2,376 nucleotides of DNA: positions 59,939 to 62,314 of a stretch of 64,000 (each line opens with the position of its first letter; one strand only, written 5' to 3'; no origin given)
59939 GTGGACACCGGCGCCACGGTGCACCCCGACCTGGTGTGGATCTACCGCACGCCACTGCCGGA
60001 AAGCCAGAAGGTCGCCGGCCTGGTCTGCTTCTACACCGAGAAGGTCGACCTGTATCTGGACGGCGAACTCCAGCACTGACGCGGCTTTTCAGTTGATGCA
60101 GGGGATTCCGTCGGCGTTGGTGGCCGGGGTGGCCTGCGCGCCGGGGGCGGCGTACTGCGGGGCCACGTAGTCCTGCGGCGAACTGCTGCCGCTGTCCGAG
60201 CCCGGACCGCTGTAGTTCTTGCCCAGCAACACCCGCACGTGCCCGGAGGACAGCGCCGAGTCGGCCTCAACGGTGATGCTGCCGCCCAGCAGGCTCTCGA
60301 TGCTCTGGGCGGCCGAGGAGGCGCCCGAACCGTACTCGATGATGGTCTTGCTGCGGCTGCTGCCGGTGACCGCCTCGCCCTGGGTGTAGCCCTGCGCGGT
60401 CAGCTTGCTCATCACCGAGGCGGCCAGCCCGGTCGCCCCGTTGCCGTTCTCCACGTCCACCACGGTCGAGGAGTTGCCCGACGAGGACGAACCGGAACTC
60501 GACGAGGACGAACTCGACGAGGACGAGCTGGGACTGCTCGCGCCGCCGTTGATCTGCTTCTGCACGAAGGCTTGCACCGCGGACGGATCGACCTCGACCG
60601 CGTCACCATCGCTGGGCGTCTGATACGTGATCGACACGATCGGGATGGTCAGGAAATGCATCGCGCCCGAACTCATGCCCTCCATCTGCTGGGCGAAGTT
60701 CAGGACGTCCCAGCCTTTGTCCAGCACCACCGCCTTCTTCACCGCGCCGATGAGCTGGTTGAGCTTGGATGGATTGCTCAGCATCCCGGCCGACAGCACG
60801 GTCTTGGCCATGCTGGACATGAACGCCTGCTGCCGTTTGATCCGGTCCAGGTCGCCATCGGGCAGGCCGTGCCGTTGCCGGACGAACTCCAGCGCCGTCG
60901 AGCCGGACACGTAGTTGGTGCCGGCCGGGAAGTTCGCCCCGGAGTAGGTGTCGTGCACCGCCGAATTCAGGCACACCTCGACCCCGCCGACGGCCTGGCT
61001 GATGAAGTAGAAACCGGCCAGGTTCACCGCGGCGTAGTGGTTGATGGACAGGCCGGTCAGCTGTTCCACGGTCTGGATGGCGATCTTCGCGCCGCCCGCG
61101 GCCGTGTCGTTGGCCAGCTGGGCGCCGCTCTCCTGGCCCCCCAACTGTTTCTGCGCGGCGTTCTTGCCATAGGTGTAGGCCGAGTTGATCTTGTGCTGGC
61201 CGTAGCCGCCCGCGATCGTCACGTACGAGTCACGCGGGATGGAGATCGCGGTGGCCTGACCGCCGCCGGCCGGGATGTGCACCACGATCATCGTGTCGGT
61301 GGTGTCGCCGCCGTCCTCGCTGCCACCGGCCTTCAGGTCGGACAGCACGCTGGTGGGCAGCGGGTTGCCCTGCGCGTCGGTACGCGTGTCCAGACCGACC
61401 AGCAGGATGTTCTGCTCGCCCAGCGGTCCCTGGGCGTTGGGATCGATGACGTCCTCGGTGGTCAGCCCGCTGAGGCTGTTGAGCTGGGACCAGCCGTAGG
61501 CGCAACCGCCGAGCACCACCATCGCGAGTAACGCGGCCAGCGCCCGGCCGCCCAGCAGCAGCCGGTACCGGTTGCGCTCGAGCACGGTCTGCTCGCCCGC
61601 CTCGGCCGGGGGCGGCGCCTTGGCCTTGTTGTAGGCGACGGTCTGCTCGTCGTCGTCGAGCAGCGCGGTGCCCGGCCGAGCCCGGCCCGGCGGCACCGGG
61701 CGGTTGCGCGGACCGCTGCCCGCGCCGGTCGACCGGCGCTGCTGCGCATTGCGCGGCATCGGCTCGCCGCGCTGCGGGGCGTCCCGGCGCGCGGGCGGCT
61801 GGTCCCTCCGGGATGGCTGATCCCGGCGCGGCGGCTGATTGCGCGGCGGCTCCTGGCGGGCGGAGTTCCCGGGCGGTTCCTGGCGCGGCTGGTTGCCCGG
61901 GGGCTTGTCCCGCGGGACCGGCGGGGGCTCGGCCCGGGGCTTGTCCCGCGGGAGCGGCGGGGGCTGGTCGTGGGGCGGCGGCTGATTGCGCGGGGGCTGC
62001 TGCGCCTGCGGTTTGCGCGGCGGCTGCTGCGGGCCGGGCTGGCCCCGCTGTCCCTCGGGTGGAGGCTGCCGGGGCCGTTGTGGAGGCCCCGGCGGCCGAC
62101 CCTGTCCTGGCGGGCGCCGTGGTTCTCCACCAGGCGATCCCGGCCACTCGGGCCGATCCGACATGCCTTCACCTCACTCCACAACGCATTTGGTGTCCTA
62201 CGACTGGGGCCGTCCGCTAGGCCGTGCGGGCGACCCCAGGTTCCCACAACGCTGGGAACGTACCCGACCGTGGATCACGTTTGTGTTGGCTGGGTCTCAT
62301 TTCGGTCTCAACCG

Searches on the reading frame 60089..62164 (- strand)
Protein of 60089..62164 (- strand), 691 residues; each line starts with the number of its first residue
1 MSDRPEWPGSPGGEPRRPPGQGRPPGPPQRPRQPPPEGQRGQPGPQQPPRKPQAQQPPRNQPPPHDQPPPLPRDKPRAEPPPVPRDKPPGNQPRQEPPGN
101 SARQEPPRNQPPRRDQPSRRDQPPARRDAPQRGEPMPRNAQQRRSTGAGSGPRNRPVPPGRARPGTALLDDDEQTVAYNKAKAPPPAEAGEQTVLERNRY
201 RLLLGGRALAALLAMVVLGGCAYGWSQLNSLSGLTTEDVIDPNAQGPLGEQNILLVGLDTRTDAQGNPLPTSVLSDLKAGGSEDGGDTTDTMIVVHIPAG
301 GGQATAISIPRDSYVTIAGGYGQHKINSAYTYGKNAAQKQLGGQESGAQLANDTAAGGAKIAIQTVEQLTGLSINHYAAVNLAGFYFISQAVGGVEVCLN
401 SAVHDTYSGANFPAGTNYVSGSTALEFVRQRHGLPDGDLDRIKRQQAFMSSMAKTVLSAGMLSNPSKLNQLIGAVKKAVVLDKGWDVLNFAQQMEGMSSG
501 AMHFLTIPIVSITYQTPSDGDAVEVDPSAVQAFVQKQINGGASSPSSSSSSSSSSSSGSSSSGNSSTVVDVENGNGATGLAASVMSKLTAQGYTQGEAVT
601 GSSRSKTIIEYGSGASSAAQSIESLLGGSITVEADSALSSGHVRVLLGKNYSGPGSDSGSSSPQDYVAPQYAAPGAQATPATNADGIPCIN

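Call 93: find_encoding_contigs(protein=window:60089-62164:-, flank=10000, max_places=2)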
Protein window:60089-62164:- (691 aa): 1 contig read that carries it; 1 place shown.
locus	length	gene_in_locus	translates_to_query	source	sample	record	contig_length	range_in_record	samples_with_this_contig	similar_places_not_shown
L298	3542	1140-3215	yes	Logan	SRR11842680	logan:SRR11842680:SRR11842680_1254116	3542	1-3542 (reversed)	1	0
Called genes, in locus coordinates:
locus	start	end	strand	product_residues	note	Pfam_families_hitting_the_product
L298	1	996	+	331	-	?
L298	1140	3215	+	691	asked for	-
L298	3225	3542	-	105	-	?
